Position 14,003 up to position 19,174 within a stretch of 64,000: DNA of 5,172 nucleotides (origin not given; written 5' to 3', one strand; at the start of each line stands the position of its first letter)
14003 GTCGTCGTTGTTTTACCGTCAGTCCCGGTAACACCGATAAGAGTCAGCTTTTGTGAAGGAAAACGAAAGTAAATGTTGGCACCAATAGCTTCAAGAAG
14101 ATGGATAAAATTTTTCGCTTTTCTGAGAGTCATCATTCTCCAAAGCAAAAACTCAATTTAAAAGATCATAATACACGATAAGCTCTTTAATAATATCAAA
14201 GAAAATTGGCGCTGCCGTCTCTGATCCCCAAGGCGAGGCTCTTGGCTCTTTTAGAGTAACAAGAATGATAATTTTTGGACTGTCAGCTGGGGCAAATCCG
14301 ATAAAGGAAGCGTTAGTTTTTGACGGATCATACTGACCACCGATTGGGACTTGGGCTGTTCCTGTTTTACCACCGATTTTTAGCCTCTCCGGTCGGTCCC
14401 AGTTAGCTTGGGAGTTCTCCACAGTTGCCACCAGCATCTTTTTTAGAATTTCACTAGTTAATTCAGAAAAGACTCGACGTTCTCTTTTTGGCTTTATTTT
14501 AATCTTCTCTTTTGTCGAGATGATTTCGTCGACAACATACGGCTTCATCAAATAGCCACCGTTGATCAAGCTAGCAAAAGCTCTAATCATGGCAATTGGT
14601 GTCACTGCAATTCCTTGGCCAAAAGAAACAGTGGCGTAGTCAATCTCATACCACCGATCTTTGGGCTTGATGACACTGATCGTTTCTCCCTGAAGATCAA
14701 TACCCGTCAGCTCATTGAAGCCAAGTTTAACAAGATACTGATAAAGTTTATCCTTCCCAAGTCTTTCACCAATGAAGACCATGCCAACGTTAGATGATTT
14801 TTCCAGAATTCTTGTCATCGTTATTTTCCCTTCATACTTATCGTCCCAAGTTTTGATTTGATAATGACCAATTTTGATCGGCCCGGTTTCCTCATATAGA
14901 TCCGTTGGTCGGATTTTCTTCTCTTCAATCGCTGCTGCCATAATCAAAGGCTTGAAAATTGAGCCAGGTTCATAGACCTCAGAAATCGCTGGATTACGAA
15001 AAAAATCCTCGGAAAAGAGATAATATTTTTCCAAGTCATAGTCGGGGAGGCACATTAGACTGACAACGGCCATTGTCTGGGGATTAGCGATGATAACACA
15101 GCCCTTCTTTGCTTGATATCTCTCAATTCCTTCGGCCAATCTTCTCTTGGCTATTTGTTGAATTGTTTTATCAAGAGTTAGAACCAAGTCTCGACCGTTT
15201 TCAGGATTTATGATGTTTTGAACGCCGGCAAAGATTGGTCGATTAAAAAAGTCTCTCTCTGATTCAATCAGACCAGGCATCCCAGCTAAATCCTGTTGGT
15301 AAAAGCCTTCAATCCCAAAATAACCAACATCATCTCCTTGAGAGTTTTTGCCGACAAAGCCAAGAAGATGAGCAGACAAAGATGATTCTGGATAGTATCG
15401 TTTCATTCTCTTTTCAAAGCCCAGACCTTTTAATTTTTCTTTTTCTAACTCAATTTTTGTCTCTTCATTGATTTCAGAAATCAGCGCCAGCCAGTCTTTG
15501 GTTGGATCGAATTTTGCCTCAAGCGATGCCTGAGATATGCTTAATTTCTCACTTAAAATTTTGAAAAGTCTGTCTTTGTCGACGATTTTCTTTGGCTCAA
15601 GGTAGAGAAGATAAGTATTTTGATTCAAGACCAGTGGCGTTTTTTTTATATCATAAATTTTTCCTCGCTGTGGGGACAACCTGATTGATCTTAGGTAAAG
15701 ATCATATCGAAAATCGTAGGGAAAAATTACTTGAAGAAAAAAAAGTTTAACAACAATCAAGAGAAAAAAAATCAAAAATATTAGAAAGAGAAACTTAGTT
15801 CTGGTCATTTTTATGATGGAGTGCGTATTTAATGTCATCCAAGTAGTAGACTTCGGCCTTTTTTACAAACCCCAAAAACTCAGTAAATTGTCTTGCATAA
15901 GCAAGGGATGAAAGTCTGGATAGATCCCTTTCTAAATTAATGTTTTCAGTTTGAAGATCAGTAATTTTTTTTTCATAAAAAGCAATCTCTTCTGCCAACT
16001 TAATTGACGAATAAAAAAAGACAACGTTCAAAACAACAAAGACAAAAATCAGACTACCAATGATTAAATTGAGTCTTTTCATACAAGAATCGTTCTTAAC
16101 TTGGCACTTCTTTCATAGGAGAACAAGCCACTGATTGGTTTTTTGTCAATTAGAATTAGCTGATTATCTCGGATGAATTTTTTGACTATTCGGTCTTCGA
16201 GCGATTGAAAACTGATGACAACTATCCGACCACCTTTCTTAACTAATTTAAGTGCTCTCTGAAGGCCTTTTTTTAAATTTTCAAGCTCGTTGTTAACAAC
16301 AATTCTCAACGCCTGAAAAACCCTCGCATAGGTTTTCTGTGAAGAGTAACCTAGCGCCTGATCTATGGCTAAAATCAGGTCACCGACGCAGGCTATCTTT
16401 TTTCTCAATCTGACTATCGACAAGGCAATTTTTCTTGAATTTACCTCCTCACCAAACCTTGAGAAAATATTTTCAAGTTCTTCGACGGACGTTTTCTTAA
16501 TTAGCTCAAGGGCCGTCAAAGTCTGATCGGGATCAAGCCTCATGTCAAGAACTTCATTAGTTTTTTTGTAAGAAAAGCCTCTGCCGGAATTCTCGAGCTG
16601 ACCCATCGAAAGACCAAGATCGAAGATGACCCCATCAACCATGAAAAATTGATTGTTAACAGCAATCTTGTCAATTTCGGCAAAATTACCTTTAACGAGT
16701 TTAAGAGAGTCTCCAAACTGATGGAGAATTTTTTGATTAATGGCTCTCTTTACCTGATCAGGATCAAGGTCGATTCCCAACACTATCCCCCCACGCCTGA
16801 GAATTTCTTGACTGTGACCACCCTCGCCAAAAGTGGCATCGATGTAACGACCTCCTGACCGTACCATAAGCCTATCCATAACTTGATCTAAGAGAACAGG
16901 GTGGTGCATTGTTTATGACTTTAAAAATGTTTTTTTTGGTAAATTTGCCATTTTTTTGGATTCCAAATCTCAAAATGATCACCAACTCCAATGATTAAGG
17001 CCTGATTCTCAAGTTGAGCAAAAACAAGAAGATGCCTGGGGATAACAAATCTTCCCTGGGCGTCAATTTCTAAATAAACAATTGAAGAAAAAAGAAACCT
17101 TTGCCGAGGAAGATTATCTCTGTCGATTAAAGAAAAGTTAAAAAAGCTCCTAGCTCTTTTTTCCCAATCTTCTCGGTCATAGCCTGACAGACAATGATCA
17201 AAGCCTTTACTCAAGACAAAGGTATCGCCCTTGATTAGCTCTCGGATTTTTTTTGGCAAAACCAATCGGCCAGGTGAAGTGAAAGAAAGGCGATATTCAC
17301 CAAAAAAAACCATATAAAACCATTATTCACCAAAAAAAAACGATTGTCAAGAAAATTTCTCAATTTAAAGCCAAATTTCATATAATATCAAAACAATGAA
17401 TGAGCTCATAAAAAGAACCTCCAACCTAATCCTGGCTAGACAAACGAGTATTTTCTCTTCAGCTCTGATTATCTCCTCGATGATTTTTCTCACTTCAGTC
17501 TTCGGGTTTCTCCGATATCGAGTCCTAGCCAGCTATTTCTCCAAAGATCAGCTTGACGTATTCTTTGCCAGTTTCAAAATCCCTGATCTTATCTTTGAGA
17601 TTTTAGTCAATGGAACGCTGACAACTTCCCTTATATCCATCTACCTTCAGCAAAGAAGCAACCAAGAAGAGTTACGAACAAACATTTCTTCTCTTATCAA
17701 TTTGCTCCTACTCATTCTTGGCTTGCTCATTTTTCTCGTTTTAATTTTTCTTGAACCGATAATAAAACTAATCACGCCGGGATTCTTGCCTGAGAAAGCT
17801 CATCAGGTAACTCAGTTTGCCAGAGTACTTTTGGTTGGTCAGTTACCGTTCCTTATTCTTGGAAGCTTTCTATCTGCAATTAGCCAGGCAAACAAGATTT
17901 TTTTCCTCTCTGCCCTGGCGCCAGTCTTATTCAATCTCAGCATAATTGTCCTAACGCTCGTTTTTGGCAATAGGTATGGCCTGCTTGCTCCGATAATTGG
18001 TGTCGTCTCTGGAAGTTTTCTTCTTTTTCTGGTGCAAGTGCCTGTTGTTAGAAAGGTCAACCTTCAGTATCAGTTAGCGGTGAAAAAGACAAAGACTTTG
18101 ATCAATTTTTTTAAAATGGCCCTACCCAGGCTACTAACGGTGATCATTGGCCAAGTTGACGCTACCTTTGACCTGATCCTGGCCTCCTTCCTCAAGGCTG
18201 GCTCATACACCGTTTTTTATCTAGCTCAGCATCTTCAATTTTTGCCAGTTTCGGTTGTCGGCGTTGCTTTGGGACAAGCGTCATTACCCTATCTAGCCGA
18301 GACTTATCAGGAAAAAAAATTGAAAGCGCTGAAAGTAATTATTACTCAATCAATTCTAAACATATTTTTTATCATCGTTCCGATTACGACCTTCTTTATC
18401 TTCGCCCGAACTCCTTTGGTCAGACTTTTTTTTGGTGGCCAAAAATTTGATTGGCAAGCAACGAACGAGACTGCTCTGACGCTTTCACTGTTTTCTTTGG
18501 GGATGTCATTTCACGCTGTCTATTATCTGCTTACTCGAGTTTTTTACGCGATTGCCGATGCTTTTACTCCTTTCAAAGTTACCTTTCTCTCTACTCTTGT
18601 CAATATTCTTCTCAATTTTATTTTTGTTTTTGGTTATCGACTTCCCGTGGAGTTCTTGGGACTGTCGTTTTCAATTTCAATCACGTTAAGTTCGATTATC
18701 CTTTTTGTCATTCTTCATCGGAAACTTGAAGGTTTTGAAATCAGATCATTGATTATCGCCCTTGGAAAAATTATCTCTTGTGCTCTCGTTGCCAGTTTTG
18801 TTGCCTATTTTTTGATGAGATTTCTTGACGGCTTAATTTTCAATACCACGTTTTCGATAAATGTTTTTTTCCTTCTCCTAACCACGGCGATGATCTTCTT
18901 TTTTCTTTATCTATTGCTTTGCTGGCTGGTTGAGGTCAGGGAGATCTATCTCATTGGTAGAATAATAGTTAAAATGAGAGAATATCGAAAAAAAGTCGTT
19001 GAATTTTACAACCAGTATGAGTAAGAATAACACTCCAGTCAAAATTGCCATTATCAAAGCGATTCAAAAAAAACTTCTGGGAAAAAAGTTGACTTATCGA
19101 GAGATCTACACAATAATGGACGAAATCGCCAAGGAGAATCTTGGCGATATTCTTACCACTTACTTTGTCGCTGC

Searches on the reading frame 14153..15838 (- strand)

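Call 43: search_protein_families(library=ncbifam, proteins=[window:14153-15838:-], max_evalue=1e-10)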
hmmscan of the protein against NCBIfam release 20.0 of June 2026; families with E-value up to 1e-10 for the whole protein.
window:14153-15838:- (561 aa): 16 families
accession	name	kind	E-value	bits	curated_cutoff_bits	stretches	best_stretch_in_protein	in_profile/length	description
TIGR02214.1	spoVD_pbp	equivalog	1.2e-112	377.3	688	1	16-556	4-557/636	stage V sporulation protein D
TIGR03423.1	pbp2_mrdA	equivalog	8.4e-91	305.3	455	1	13-553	2-590/593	penicillin-binding protein 2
NF053573.1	PBP2_PenA_Neis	exception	1.5e-72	245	1105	1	12-550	26-557/572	peptidoglycan D,D-transpeptidase PBP2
NF011685.0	PRK15105.1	subfamily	7.3e-56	189.9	737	1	22-551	32-555/588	peptidoglycan glycosyltransferase FtsI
NF038271.1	strep_PBP2X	exception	1.4e-49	169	1050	1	13-534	29-595/750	penicillin-binding protein PBP2X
NF008061.0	PRK10795.1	equivalog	4.6e-39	134.5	962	1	8-536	16-599/634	peptidoglycan DD-transpeptidase MrdA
TIGR02074.1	PBP_1a_fam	subfamily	2.7e-32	112.3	508.75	1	213-553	221-532/535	PBP1A family penicillin-binding protein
NF051842.1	PBP4_5_Efaec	equivalog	2e-27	95.9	700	1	55-546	162-661/668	penicillin-binding protein PBP4(5)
NF051885.1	tranpepglycosPbpC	equivalog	1.3e-23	83.5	900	1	208-496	283-545/632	multimodular transpeptidase-transglycosylase PbpC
NF038278.1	strep_PBP2B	exception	2.8e-22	79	975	1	206-551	295-672/678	penicillin-binding protein PBP2B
TIGR02073.1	PBP_1c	equivalog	6.5e-19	68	494.2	1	212-553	238-543/728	penicillin-binding protein 1C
NF033378.1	MECD_PBP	exception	3.7e-15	55.3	1450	1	52-530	147-643/678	PBP2a family beta-lactam-resistant peptidoglycan transpeptidase MecD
NF000237.1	MECA_PBP2A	equivalog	5.1e-15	54.8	750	1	53-531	146-635/668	PBP2a family beta-lactam-resistant peptidoglycan transpeptidase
NF038276.1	strep_PBP2A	exception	2.1e-13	49.4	1100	1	283-498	386-582/716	penicillin-binding protein PBP2A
NF000407.1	MECC_PBP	exception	6.6e-13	47.8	1500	1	54-515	144-617/665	PBP2a family beta-lactam-resistant peptidoglycan transpeptidase MecC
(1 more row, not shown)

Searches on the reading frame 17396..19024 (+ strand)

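Call 43: search_protein_families(library=ncbifam, proteins=[window:17396-19024:+], max_evalue=1e-10)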
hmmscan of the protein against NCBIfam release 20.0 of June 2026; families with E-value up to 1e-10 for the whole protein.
window:17396-19024:+ (542 aa): 2 families
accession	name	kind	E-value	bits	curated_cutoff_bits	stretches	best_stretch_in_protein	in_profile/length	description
TIGR01695.1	murJ_mviN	equivalog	3.7e-80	270.1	235.55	1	18-521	1-505/506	murein biosynthesis integral membrane protein MurJ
TIGR00797.1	matE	subfamily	1.5e-14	53.7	147.4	1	282-449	38-200/396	MATE family efflux transporter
